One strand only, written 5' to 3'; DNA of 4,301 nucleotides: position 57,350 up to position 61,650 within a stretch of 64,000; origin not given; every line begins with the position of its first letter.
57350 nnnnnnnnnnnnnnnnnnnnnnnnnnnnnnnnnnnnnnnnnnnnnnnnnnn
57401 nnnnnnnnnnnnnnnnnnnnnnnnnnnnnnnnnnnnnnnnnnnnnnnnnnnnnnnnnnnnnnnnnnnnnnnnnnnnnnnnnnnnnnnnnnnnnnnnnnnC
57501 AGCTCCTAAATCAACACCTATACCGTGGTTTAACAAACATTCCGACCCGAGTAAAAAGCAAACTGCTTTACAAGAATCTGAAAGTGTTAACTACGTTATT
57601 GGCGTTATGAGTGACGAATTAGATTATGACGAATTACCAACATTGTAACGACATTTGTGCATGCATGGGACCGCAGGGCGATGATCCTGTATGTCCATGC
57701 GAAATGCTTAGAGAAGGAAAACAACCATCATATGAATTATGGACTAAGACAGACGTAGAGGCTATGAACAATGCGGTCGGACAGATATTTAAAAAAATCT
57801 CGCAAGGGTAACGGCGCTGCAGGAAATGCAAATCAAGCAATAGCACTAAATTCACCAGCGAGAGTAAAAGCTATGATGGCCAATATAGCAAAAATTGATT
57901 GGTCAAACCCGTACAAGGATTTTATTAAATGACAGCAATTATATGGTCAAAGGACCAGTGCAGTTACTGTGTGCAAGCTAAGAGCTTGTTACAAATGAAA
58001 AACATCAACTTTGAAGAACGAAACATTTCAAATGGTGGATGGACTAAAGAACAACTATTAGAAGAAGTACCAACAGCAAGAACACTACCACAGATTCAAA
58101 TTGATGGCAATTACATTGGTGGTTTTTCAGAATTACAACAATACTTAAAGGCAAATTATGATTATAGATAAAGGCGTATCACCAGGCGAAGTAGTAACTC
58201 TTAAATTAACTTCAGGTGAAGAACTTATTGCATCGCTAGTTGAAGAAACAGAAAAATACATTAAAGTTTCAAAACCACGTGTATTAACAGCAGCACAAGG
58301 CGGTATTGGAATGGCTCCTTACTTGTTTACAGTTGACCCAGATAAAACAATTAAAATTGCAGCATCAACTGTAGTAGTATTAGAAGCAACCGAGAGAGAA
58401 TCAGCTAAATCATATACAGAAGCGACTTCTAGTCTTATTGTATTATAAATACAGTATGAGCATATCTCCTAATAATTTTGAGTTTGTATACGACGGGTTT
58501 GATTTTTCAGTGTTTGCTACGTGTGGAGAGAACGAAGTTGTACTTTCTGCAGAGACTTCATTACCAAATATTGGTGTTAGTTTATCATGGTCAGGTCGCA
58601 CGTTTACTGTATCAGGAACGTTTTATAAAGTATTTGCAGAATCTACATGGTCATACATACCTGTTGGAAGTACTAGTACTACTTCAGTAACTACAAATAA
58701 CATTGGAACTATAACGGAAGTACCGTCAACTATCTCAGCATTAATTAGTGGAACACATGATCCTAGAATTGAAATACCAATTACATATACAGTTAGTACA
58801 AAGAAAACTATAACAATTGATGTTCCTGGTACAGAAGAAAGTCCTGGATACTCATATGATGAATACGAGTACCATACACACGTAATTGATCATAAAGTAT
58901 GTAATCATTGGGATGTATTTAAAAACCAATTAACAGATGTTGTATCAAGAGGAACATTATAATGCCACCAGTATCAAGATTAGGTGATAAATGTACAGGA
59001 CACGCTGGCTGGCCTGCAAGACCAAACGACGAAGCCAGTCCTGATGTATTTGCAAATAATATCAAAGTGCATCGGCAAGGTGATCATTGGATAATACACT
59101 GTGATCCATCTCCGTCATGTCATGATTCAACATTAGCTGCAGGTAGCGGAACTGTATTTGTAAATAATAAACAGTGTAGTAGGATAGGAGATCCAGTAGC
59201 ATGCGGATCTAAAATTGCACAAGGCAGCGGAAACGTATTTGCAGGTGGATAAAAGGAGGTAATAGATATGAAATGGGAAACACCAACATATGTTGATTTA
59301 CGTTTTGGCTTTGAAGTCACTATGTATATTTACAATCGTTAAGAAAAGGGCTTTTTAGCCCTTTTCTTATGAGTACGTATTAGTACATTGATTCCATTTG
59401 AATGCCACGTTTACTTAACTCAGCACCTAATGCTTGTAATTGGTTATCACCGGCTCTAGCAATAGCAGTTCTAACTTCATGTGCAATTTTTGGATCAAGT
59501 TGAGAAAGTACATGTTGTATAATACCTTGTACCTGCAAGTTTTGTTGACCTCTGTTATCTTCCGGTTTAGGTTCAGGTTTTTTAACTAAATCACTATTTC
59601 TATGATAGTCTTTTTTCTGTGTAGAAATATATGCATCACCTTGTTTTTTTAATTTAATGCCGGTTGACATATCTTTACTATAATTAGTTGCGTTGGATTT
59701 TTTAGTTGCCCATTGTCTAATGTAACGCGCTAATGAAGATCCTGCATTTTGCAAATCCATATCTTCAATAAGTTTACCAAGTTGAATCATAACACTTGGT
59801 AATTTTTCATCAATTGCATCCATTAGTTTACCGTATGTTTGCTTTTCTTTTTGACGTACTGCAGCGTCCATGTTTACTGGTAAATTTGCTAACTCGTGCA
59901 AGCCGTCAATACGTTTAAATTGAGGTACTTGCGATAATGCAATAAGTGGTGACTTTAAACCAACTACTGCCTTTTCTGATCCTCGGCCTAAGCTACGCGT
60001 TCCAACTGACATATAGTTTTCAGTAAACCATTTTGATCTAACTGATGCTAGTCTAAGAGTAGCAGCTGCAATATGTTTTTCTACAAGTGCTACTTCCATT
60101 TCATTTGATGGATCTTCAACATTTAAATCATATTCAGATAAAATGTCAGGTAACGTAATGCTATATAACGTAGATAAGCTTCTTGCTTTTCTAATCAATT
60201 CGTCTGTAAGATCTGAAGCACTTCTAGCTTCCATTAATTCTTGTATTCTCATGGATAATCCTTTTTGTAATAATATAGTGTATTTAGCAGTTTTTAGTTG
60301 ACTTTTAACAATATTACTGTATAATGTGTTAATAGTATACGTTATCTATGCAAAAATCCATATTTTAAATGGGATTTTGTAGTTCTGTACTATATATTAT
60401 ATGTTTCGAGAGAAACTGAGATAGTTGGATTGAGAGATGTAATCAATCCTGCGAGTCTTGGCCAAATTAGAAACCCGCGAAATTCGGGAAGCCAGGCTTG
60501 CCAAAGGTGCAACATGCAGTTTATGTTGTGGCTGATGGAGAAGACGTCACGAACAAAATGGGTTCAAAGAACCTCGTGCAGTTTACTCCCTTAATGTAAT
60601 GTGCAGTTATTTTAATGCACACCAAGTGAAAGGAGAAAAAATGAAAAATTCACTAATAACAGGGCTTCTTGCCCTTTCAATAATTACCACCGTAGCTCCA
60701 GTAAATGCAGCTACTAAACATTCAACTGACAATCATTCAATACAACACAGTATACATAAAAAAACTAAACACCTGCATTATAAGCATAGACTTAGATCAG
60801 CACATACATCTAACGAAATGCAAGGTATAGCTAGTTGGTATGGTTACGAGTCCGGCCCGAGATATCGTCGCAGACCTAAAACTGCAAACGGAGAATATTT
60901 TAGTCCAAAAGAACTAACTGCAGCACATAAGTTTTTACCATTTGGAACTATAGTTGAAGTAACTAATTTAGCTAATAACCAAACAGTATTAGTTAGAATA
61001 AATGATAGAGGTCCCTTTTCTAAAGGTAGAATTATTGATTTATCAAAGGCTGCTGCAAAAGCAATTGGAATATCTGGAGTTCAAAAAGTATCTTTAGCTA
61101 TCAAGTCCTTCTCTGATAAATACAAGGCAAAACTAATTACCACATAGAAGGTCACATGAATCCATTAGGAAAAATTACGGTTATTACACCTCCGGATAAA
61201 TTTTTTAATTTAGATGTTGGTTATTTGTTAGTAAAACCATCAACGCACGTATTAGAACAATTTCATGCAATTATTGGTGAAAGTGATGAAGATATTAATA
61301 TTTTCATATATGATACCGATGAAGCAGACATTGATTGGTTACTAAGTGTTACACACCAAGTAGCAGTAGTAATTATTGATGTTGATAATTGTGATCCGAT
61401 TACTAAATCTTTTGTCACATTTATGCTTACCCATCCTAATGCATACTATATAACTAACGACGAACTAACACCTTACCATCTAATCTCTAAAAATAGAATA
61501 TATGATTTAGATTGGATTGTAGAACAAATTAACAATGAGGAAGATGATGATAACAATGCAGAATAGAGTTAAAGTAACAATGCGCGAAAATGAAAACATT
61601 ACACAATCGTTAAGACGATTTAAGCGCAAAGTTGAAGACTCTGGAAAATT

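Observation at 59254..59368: Phage-encoded PqqA, the PQQ cofactor precursor peptide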

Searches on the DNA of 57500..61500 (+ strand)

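Call 10: search_dna_similar(query=window:57500-61500:+, collection=phages, mode=distant, max_rows=20)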
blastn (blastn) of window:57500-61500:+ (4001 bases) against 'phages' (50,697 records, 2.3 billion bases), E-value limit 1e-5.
No match.

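Call 80: search_rna_families(source=window, start=58000, end=60500, threshold=evalue, max_evalue=1)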
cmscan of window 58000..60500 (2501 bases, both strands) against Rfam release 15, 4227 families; matches with E-value up to 1: 1.
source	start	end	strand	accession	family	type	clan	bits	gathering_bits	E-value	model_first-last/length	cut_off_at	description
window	59340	59369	-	RF04197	mir-9457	Gene; miRNA;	-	20.6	90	0.94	19-51/68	no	mir-9457 microRNA precursor family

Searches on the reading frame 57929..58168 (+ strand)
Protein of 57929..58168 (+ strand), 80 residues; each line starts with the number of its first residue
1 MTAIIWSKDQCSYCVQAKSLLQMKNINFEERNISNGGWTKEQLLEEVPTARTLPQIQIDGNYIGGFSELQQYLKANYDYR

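Call 56: search_protein_families(library=ncbifam, proteins=[window:57929-58168:+], max_evalue=0.001)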
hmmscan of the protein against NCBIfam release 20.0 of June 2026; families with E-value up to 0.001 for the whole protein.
window:57929-58168:+ (80 aa): 15 families
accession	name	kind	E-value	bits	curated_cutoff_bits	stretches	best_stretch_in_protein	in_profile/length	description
TIGR02181.1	GRX_bact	equivalog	2.9e-16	59.5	90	1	4-72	2-70/80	glutaredoxin 3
NF008401.0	PRK11200.1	equivalog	6.2e-14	51.9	84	1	1-78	1-84/87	GrxA family glutaredoxin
TIGR02190.1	GlrX-dom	hypoth_equivalog_domain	3.2e-13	49.4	99.3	1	5-73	12-78/79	glutaredoxin-family domain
NF007923.0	PRK10638.1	equivalog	2e-12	47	129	1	5-70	6-70/83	glutaredoxin 3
TIGR02196.1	GlrX_YruB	hypoth_equivalog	6.1e-12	45.9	88.55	1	5-68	4-66/74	glutaredoxin-like protein, YruB-family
TIGR02180.1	GRX_euk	equivalog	1.8e-11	44.1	87.25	1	4-74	2-76/84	glutaredoxin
TIGR02183.1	GRXA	equivalog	2e-10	40.7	106.5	1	4-78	3-83/86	GrxA family glutaredoxin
NF041212.1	Uxx_star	subfamily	1.4e-07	31.7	66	1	4-56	2-54/70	Uxx-star family glutaredoxin-like (seleno)protein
TIGR02194.1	GlrX_NrdH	subfamily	4.6e-06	26.7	85.75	1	4-66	2-63/72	glutaredoxin-like protein NrdH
NF045501.1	HUGP_GUXX-star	exception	5.8e-05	22.7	325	1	3-61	167-225/236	HUGP/GUXX-star fusion selenoprotein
TIGR02189.1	GlrX-like_plant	paralog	0.00018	21.4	93.8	1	3-69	10-78/99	glutaredoxin-like family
NF041114.2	gluta_UXX_star_1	equivalog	0.00023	21.3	72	1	4-66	2-64/70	UXX-star selenoprotein family 1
TIGR00365.1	TIGR00365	equivalog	0.00025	21.1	117.1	1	9-70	25-85/99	Grx4 family monothiol glutaredoxin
NF002459.0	PRK01655.1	subfamily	0.00047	20.2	123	1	5-45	4-44/132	transcriptional regulator Spx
TIGR02182.1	GRXB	equivalog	0.00081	19.2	186.65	1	9-39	6-36/209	GrxB family glutaredoxin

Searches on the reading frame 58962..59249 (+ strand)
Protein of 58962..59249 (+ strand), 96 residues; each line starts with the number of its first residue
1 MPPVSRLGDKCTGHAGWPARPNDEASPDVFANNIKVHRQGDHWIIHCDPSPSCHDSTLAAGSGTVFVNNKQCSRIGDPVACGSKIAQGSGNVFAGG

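Call 3: search_protein_families(library=pfam, proteins=[window:58962-59249:+], max_evalue=1)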
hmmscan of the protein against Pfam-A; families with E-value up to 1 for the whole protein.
window:58962-59249:+ (96 aa): 1 family
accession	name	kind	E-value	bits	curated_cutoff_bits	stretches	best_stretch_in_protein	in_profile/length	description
PF05488.18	PAAR_motif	-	3.9e-11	43.5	27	1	24-86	13-69/70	PAAR motif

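Call 4: search_protein_families(library=ncbifam, proteins=[window:58962-59249:+], max_evalue=1)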
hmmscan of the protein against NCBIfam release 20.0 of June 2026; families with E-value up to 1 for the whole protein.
window:58962-59249:+ (96 aa): 1 family
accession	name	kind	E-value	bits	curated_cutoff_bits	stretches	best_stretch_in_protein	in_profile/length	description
NF033420.0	T6SS_PAAR_dom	equivalog_domain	1.6e-19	69.8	124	1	1-95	1-94/94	type VI secretion system PAAR protein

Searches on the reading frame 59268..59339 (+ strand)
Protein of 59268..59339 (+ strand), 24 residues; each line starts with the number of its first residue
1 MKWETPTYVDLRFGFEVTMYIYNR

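Call 3: search_protein_families(library=pfam, proteins=[window:59268-59339:+], max_evalue=1)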
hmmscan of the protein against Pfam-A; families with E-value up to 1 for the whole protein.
window:59268-59339:+ (24 aa): 1 family
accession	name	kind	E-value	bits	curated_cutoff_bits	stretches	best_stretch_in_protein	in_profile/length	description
PF08042.16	PqqA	-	4.6e-11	42.8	21.1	1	2-20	1-19/19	PqqA family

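Call 4: search_protein_families(library=ncbifam, proteins=[window:59268-59339:+], max_evalue=1)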
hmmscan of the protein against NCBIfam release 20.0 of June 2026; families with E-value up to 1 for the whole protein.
window:59268-59339:+ (24 aa): 1 family
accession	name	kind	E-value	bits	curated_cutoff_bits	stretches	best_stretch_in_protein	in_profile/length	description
TIGR02107.1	PQQ_syn_pqqA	equivalog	7.4e-12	44.8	20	1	3-23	1-21/21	pyrroloquinoline quinone precursor peptide PqqA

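Call 11: search_dna_similar(query=window:59268-59339:+, collection=phages, mode=protein, max_evalue=10, max_rows=40)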
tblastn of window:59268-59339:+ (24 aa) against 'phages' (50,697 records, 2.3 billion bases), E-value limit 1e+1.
Records with a match: 12; places in all: 12; records where one place covers at least 80% of the query: 12.
Best place of each record, by identity: 60-80% 4; <60% 8.
By first word of the organism name: Methylophilales 8; Acinetobacter 2; Methylophilaceae 1; Caudoviricetes 1.
By host as written in the record: Methylophilales_sp._H5P1 4; - 3; Methylophilales bacterium FZCC0133 2; Methylophilaceae bacterium IMCC19250 1; Methylophilales bacterium H5P1 1; Methylophilales bacterium FZCC2181 1.
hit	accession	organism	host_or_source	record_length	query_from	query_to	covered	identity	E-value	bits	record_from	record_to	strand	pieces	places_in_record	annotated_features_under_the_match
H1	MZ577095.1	Methylophilales phage Melnitz-1 EXVC043M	Methylophilales_sp._H5P1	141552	1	24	100%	62.5%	5e-3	36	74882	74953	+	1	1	hypothetical protein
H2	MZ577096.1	Methylophilales phage Melnitz-2 EXVC040M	Methylophilales_sp._H5P1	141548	1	24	100%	62.5%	5e-3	36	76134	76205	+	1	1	hypothetical protein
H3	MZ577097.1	Methylophilales phage Melnitz EXVC044M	Methylophilales_sp._H5P1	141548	1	24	100%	62.5%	5e-3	36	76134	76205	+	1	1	hypothetical protein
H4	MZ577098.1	Methylophilales phage Melnitz-3 EXVC039M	Methylophilales_sp._H5P1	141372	1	24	100%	62.5%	5e-3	36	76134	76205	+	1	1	hypothetical protein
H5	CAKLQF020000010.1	Acinetobacter phage MD-2021a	not known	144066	1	24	100%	58.3%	1e-2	35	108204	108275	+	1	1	none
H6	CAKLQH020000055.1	Acinetobacter phage MD-2021a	not known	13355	1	24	100%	58.3%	1e-2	35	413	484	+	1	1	none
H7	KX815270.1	Methylophilaceae phage P19250A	Methylophilaceae bacterium IMCC19250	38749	3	24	92%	59.1%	7e-3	35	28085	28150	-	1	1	none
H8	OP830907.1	Methylophilales phage MEP402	Methylophilales bacterium FZCC0133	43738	3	24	92%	59.1%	1e-2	35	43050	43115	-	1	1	none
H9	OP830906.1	Methylophilales phage MEP401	Methylophilales bacterium FZCC0133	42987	3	24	92%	59.1%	1e-2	35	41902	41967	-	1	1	none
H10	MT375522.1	Methylophilales phage Venkman EXVC282S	Methylophilales bacterium H5P1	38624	3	24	92%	54.5%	2e-2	34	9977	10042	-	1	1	none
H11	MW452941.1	Methylophilales phage MEP301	Methylophilales bacterium FZCC2181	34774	3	24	92%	54.5%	2e-2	34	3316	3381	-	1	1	none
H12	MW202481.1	Caudoviricetes sp.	Manatee Spring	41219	3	24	92%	54.5%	6e-2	33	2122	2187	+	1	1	hypothetical protein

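Call 15: get_annotated_region(hit=H3, flank=4000)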
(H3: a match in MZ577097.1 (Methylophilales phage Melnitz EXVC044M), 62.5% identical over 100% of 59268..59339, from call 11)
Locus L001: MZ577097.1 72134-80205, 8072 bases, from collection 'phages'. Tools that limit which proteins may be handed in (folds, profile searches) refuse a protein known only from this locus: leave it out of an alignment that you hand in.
description: Methylophilales phage Melnitz EXVC044M, complete genome.
organism: Methylophilales phage Melnitz EXVC044M (NCBI taxid 2832338)
taxonomy: Viruses; Duplodnaviria; Heunggongvirae; Uroviricota; Caudoviricetes; Kyanoviridae
host: Methylophilales_sp._H5P1; source: -; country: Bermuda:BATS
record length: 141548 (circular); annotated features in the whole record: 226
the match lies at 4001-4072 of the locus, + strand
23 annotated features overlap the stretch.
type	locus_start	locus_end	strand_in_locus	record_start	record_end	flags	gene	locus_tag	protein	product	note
CDS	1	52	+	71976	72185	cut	-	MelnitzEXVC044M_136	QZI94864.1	hypothetical protein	-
CDS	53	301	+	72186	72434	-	-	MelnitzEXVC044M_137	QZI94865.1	hypothetical protein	-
CDS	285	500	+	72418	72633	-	-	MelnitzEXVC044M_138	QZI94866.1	hypothetical protein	-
CDS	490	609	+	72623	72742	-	-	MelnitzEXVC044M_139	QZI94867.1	hypothetical protein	-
CDS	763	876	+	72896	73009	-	-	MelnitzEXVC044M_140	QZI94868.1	hypothetical protein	-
CDS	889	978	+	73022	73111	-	-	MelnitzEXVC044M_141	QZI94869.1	hypothetical protein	-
CDS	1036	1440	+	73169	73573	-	-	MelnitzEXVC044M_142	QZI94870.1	hypothetical protein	-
CDS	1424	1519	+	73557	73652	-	-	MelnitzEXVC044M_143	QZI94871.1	hypothetical protein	-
CDS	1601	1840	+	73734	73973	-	-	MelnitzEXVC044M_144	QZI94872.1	hypothetical protein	-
CDS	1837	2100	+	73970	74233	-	-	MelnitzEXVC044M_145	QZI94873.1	hypothetical protein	-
CDS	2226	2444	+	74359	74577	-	-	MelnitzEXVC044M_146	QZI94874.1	hypothetical protein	-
tRNA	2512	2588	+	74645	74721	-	-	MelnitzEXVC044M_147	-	tRNA-Arg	-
CDS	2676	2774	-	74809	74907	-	-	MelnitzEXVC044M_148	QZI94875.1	hypothetical protein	-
CDS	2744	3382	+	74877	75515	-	-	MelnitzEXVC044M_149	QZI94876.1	hypothetical protein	-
CDS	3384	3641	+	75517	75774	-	-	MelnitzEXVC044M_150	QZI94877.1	hypothetical protein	-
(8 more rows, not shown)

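Call 16: get_annotated_region(hit=H5, flank=4000)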
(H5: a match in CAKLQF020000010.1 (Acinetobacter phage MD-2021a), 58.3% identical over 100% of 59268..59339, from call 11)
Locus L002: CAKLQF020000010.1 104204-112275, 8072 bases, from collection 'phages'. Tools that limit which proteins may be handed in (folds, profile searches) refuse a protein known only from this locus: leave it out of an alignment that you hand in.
description: Acinetobacter phage MD-2021a strain 5899STDY8049186 genome assembly, contig: ERS3583562SCcontig000010, whole genome shotgun sequence.
organism: Acinetobacter phage MD-2021a (NCBI taxid 2899278)
taxonomy: Viruses; Duplodnaviria; Heunggongvirae; Uroviricota; Caudoviricetes
host: -; source: not known; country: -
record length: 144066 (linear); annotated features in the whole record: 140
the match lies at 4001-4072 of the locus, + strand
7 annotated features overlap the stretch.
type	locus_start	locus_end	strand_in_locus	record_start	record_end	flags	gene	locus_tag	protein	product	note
CDS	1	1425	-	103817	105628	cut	yhcR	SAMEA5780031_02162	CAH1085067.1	putative 5'-nucleotidase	-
CDS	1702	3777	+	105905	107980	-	ppk_1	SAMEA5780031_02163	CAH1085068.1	polyphosphate kinase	-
CDS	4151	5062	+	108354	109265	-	pqqB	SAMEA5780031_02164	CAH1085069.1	Pyrroloquinoline quinone biosynthesis protein B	-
CDS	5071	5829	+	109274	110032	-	pqqC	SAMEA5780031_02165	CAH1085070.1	Pyrroloquinoline-quinone synthase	-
CDS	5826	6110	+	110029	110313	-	-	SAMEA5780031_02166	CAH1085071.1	pyrroloquinoline quinone biosynthesis protein PqqD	-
CDS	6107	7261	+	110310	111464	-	moaA_2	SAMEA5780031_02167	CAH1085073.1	putative Radical SAM superfamily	-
CDS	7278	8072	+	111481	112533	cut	-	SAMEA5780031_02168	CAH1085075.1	Membrane dipeptidase (Peptidase family M19)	-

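Call 30: get_annotated_region(hit=H7, flank=2500)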
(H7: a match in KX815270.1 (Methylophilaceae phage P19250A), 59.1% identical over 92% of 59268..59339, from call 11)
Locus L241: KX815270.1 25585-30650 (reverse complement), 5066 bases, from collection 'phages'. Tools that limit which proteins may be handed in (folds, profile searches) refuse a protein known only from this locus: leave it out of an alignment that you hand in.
description: Methylophilaceae phage P19250A, complete genome.
organism: Methylophilaceae phage P19250A (NCBI taxid 1913040)
taxonomy: Viruses; Duplodnaviria; Heunggongvirae; Uroviricota; Caudoviricetes
host: Methylophilaceae bacterium IMCC19250; source: -; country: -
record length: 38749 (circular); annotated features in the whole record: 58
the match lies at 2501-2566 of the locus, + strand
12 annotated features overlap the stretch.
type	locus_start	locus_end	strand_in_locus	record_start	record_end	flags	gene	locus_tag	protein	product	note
CDS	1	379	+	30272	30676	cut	-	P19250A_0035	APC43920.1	hypothetical protein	-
CDS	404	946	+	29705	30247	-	-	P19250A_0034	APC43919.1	recombinase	-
CDS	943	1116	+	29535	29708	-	-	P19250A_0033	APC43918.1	hypothetical protein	-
CDS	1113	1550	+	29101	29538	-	-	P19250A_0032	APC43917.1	hypothetical protein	-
CDS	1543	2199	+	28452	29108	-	-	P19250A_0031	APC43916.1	diguanylate cyclase/phosphodiesterase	diguanylate cyclase/phosphodiesterase (GGDEF & EAL domains) with PAS/PAC sensor(s)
CDS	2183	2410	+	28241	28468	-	-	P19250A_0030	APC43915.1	hypothetical protein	-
CDS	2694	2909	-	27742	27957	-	-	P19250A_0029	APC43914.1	hypothetical protein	-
CDS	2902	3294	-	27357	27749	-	-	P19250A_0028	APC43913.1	hypothetical protein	-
CDS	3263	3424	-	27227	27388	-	-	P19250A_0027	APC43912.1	hypothetical protein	-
CDS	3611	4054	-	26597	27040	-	-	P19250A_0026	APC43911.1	hypothetical protein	-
CDS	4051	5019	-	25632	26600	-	-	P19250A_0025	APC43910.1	hypothetical protein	-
CDS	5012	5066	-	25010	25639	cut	-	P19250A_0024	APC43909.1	hypothetical protein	-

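Call 31: get_annotated_region(hit=H10, flank=2500)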
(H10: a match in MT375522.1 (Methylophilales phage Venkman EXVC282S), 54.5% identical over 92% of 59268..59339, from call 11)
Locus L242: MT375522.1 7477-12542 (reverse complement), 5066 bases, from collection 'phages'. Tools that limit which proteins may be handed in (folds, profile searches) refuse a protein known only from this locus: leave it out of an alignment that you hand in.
description: Methylophilales phage Venkman EXVC282S, complete genome.
organism: Methylophilales phage Venkman EXVC282S (NCBI taxid 2727865)
taxonomy: Viruses; Duplodnaviria; Heunggongvirae; Uroviricota; Caudoviricetes
host: Methylophilales bacterium H5P1; source: -; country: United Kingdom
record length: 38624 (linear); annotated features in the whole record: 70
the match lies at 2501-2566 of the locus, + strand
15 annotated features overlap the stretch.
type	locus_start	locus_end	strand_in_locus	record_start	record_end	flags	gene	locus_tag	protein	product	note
CDS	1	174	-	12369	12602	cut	-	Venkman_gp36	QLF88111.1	hypothetical protein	-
CDS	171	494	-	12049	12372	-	-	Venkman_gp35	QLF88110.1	hypothetical protein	-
CDS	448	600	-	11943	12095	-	-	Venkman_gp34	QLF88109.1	hypothetical protein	-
CDS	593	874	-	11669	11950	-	-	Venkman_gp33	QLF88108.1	hypothetical protein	-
CDS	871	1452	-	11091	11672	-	-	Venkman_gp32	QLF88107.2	DNA methyltransferase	-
CDS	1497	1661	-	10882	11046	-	-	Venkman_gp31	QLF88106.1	hypothetical protein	-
CDS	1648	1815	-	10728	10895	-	-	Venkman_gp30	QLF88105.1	hypothetical protein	-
CDS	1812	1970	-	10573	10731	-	-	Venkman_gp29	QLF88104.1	hypothetical protein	-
CDS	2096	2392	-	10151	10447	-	-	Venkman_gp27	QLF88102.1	hypothetical protein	-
CDS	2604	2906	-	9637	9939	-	-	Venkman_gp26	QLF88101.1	hypothetical protein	-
CDS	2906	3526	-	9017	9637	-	-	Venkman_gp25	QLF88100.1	viral recombinase family protein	YqaJ viral recombinase family protein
CDS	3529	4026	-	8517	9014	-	-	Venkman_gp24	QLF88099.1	SAK-like protein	-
CDS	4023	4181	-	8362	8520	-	-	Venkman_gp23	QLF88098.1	hypothetical protein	-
CDS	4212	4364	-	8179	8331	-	-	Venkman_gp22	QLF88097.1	WD-40 repeat protein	-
CDS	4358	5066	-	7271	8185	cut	-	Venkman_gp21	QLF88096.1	DNA primase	-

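Call 32: get_annotated_region(hit=H8, flank=2500)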
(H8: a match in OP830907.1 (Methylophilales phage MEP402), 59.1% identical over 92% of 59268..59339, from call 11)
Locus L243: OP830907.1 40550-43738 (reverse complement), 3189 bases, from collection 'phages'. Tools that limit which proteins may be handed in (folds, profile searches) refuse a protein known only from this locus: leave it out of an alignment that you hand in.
description: Methylophilales phage MEP402, complete genome.
organism: Methylophilales phage MEP402 (NCBI taxid 3003801)
taxonomy: Viruses; Duplodnaviria; Heunggongvirae; Uroviricota; Caudoviricetes; Zobellviridae
host: Methylophilales bacterium FZCC0133; source: seawater; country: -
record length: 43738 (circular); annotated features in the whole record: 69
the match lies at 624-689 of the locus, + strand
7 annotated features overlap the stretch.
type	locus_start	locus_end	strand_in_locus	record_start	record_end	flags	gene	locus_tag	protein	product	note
CDS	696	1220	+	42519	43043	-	-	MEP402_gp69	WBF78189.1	hypothetical protein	-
CDS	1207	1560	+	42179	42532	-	-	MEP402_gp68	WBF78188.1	hypothetical protein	-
CDS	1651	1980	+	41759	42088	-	-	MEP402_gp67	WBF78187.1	hypothetical protein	-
CDS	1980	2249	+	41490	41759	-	-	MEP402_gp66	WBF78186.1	hypothetical protein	-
CDS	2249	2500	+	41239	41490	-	-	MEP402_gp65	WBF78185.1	hypothetical protein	-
CDS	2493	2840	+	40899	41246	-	-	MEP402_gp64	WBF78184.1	putative structural protein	-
CDS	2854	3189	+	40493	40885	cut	-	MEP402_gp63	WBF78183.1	hypothetical protein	-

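Call 33: get_annotated_region(hit=H11, flank=2500)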
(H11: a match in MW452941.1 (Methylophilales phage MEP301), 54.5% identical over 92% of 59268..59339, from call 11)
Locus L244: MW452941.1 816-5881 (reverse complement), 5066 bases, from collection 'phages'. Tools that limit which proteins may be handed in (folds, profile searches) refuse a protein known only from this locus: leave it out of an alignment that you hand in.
description: Methylophilales phage MEP301, complete genome.
organism: Methylophilales phage MEP301 (NCBI taxid 2806696)
taxonomy: Viruses; Duplodnaviria; Heunggongvirae; Uroviricota; Caudoviricetes
host: Methylophilales bacterium FZCC2181; source: seawater; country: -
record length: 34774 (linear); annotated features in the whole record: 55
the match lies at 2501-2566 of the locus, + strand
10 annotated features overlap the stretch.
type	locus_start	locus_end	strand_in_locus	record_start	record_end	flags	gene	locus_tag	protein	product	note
CDS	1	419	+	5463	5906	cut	-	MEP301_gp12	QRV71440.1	peptidase M15A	-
CDS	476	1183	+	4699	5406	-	-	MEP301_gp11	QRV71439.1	putative phosphodiesterase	-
CDS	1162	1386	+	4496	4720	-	-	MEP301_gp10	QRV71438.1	hypothetical protein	-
CDS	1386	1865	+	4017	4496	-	-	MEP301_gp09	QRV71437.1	hypothetical protein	-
CDS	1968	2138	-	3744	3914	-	-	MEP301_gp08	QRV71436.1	hypothetical protein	-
CDS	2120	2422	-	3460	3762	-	-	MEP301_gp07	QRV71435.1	hypothetical protein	-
CDS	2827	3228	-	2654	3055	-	-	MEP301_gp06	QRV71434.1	ERF family protein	-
CDS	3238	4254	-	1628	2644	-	-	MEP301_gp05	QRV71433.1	YqaJ viral recombinase family protein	-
CDS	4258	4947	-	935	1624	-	-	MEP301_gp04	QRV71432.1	recombinase family protein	-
CDS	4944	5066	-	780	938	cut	-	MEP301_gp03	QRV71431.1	hypothetical protein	-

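Call 82: search_protein_families(library=pfam, proteins=[L001:4001-4072:+, L241:2498-2566:+, L242:2498-2566:+, L243:621-689:+, L244:2498-2566:+], max_evalue=0.01)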
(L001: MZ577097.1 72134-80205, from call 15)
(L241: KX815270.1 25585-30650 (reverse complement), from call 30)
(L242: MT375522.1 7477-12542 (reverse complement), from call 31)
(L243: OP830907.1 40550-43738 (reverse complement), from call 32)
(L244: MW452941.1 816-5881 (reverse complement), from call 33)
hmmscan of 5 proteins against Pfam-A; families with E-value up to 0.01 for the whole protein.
L001:4001-4072:+ (24 aa): 1 family
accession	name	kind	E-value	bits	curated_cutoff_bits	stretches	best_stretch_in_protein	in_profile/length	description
PF08042.16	PqqA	-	3.1e-09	37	21.1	1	2-20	1-19/19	PqqA family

L241:2498-2566:+ (23 aa): 1 family
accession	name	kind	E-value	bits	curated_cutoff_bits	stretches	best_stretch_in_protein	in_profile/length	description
PF08042.16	PqqA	-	3e-10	40.3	21.1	1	1-19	1-19/19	PqqA family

L242:2498-2566:+ (23 aa): 1 family
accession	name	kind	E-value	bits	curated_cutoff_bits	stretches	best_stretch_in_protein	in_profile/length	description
PF08042.16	PqqA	-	3.2e-11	43.3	21.1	1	1-19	1-19/19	PqqA family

L243:621-689:+ (23 aa): 1 family
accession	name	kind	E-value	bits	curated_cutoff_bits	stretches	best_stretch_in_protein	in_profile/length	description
PF08042.16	PqqA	-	9e-11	41.9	21.1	1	1-19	1-19/19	PqqA family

L244:2498-2566:+ (23 aa): 1 family
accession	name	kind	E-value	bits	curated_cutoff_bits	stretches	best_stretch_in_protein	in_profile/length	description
PF08042.16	PqqA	-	1.1e-09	38.5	21.1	1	1-19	1-19/19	PqqA family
